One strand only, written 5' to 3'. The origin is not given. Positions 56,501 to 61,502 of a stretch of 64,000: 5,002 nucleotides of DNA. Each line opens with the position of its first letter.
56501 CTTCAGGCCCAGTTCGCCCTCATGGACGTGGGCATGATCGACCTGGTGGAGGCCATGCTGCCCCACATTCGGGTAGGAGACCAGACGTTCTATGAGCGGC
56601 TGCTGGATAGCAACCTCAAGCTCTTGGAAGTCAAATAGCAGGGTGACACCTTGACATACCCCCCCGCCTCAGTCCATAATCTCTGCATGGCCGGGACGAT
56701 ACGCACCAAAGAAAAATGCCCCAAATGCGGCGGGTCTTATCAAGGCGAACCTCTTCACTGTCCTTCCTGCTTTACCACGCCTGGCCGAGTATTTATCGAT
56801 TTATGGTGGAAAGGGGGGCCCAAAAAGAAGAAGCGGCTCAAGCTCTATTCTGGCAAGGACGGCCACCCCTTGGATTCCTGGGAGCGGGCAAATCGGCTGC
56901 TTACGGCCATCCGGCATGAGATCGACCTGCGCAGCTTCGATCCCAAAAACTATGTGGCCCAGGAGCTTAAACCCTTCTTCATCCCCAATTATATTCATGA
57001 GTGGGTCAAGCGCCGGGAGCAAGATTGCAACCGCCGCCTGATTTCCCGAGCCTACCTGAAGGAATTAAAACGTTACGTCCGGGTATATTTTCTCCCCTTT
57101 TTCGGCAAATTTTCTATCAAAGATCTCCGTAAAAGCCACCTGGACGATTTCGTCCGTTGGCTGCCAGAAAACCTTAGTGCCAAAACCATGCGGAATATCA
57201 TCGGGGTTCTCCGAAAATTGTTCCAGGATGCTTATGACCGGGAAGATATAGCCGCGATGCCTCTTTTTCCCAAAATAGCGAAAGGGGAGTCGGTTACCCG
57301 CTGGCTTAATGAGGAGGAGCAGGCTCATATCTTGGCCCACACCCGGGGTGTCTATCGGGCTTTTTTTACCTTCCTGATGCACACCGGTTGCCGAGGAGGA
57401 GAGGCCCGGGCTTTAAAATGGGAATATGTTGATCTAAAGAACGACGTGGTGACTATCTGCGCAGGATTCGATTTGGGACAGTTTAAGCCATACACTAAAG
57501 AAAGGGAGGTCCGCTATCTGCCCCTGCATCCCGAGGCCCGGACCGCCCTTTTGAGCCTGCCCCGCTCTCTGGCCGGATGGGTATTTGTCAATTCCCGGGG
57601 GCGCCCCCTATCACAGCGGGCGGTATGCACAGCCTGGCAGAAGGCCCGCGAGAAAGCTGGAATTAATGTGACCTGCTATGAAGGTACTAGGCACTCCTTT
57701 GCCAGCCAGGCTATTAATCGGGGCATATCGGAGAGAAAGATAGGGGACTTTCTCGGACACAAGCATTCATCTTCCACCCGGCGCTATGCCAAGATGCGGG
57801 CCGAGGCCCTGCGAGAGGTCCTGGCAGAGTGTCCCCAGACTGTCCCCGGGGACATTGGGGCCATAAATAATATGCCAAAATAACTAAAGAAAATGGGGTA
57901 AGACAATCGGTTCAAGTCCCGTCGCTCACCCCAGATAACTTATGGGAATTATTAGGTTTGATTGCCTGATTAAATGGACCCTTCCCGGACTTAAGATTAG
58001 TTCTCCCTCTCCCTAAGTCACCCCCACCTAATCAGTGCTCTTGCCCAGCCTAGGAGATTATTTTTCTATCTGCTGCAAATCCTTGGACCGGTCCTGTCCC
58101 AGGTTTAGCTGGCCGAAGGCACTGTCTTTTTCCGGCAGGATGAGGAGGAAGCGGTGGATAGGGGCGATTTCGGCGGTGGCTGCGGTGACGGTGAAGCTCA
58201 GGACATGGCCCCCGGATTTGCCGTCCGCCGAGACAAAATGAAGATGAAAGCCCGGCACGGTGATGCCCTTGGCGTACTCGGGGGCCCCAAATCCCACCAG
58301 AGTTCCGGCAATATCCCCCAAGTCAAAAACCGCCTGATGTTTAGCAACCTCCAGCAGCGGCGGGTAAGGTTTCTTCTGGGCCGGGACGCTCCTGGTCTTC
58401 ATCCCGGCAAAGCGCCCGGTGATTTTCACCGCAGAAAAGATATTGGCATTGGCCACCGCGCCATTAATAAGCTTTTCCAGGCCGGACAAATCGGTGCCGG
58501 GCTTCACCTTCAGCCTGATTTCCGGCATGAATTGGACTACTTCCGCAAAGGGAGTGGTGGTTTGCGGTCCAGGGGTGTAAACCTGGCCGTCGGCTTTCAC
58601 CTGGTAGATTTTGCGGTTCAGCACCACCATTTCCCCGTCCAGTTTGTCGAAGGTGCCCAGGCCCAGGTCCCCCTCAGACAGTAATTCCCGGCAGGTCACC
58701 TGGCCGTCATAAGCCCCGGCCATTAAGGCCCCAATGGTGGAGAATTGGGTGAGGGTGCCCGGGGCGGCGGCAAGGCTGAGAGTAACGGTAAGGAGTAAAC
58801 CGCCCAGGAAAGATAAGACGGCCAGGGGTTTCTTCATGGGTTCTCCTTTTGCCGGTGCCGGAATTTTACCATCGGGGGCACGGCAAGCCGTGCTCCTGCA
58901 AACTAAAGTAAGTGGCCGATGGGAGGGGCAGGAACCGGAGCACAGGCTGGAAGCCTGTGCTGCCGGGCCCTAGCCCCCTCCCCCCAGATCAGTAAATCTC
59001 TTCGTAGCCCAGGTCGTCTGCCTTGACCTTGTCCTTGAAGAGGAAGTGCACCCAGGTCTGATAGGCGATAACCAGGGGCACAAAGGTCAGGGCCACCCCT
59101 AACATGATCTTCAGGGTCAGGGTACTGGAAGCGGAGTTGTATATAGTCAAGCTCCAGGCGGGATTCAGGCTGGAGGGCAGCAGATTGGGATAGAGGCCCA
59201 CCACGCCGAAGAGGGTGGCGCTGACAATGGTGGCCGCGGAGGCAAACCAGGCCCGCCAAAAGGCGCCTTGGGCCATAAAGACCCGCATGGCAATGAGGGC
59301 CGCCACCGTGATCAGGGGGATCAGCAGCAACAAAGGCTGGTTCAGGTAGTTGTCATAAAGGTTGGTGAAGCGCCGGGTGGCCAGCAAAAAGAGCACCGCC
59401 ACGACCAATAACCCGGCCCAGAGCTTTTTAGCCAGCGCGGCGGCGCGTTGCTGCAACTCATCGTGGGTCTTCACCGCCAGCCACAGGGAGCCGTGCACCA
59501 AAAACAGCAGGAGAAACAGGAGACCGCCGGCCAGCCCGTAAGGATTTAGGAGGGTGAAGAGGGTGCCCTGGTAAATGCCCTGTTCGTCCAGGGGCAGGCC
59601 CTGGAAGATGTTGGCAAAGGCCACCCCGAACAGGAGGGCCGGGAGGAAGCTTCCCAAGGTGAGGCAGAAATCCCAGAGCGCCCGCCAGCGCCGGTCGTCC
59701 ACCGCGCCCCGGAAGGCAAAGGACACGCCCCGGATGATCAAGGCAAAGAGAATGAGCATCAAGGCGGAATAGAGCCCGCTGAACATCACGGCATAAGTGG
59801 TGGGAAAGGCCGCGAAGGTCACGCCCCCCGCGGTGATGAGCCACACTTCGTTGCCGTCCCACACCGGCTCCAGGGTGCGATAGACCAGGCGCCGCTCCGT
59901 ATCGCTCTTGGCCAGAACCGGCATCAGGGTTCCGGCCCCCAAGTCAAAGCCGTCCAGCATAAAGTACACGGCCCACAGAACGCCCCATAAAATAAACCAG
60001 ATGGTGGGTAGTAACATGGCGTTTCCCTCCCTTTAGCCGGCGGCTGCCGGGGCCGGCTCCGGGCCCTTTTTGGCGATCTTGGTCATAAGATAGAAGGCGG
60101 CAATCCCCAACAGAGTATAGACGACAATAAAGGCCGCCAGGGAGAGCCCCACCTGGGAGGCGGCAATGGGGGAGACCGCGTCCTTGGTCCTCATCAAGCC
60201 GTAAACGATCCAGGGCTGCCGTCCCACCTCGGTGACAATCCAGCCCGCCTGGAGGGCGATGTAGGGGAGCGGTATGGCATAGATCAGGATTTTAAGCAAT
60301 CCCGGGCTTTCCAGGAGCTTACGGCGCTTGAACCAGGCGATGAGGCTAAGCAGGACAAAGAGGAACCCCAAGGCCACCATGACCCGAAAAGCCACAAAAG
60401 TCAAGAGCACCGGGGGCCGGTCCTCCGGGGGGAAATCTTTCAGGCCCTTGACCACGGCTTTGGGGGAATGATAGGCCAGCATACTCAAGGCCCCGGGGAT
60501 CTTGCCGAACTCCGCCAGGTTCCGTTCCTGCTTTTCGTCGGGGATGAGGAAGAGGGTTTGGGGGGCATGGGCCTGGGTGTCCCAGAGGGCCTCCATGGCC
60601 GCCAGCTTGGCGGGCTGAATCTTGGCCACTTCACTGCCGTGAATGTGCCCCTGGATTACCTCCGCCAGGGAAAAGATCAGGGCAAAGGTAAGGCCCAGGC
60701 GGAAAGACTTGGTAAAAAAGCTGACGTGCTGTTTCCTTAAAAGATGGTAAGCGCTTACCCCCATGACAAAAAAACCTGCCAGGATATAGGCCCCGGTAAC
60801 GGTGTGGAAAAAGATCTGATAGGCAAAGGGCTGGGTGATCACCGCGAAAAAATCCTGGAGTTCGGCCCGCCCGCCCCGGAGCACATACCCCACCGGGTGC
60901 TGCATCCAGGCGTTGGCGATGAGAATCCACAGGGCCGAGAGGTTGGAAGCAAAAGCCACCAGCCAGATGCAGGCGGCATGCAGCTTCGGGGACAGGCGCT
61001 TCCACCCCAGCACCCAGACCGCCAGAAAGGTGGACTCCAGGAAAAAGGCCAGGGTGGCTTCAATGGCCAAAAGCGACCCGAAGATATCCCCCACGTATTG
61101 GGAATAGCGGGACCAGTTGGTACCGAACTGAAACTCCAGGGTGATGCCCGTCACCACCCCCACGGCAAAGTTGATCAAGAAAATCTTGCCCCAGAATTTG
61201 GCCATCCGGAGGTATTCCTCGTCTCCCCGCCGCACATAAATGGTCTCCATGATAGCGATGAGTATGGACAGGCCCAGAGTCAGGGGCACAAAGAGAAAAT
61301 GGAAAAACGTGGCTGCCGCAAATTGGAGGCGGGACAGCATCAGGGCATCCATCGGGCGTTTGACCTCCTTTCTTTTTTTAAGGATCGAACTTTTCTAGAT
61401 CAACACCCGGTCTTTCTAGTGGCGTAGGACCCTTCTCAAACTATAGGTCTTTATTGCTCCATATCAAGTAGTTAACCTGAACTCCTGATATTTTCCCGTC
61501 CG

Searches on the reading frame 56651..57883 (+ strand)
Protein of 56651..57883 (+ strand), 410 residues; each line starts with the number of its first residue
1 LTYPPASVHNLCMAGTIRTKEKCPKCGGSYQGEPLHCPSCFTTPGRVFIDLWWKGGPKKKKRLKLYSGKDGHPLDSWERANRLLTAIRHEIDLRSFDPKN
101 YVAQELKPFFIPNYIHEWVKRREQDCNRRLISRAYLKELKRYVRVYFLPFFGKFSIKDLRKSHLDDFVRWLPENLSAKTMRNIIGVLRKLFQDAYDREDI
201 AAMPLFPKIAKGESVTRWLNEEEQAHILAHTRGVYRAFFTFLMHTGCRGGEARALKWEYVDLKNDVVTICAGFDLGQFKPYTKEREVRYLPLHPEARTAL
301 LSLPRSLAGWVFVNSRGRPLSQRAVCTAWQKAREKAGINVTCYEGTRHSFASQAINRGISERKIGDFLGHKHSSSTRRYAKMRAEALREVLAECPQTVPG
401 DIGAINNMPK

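Call 66: search_protein_families(library=pfam, proteins=[window:56651-57883:+], max_evalue=0.001)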
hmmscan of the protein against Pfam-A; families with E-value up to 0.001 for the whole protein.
window:56651-57883:+ (410 aa): 4 families
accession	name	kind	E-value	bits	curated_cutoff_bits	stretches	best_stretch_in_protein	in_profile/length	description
PF00589.27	Phage_integrase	-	1e-25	91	27.1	1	218-383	2-169/172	Phage integrase family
PF02899.23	Phage_int_SAM_1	-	1.7e-05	25.4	22.3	1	133-197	20-82/83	Phage integrase, N-terminal SAM-like domain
PF13102.12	Phage_int_SAM_5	-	4.1e-05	24.3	22.3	1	114-202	5-90/98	Phage integrase SAM-like domain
PF13495.12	Phage_int_SAM_4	-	0.00084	20.1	27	0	134-198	21-82/85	Phage integrase, N-terminal SAM-like domain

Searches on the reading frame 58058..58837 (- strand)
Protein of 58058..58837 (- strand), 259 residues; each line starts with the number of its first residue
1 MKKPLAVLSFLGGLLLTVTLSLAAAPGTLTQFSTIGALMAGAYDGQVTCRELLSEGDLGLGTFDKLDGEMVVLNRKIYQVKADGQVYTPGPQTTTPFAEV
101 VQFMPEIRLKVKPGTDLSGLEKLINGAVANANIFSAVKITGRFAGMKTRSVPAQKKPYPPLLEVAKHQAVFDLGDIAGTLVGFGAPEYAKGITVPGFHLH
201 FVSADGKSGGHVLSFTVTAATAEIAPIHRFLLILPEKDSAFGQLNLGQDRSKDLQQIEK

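Call 67: search_protein_families(library=pfam, proteins=[window:58058-58837:-], max_evalue=0.001)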
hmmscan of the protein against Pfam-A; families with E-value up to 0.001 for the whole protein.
window:58058-58837:- (259 aa): 1 family
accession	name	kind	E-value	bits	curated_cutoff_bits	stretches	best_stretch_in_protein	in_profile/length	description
PF03306.18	AAL_decarboxy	-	2.7e-76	256.2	25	1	29-246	1-217/219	Alpha-acetolactate decarboxylase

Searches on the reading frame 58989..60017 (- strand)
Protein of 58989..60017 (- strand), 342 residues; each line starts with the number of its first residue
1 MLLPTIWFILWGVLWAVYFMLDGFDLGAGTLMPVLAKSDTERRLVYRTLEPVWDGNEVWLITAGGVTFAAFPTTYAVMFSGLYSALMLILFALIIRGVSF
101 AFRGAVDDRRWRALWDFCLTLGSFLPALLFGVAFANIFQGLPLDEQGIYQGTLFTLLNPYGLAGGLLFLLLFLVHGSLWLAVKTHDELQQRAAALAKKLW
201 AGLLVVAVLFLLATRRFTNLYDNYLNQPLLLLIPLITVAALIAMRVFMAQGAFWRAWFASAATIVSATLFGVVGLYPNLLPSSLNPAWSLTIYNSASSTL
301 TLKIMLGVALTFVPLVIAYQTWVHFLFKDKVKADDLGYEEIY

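Call 66: search_protein_families(library=pfam, proteins=[window:58989-60017:-], max_evalue=0.001)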
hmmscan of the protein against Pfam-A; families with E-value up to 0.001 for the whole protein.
window:58989-60017:- (342 aa): 1 family
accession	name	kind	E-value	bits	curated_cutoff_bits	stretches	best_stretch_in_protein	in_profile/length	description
PF02322.20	Cyt_bd_oxida_II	-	1.1e-104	350.5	35.6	1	3-327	1-302/302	Cytochrome bd terminal oxidase subunit II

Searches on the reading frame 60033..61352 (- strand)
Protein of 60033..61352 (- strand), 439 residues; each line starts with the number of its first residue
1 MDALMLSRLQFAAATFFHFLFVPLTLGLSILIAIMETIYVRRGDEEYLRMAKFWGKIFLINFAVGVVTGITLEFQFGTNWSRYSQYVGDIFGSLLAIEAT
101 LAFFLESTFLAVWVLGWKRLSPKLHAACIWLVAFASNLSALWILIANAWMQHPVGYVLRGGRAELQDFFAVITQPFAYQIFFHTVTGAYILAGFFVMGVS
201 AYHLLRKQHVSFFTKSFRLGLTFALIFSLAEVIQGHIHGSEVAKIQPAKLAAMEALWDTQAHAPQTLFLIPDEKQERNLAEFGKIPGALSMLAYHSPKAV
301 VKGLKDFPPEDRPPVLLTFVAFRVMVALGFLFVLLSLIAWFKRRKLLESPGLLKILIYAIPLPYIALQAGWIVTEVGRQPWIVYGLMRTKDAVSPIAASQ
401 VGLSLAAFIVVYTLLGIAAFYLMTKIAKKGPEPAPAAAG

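Call 66: search_protein_families(library=pfam, proteins=[window:60033-61352:-], max_evalue=0.001)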
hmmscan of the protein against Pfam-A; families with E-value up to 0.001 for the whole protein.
window:60033-61352:- (439 aa): 1 family
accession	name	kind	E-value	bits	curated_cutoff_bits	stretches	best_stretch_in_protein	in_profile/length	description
PF01654.22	Cyt_bd_oxida_I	-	2.3e-181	603.4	26.2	1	6-431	1-418/418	Cytochrome bd terminal oxidase subunit I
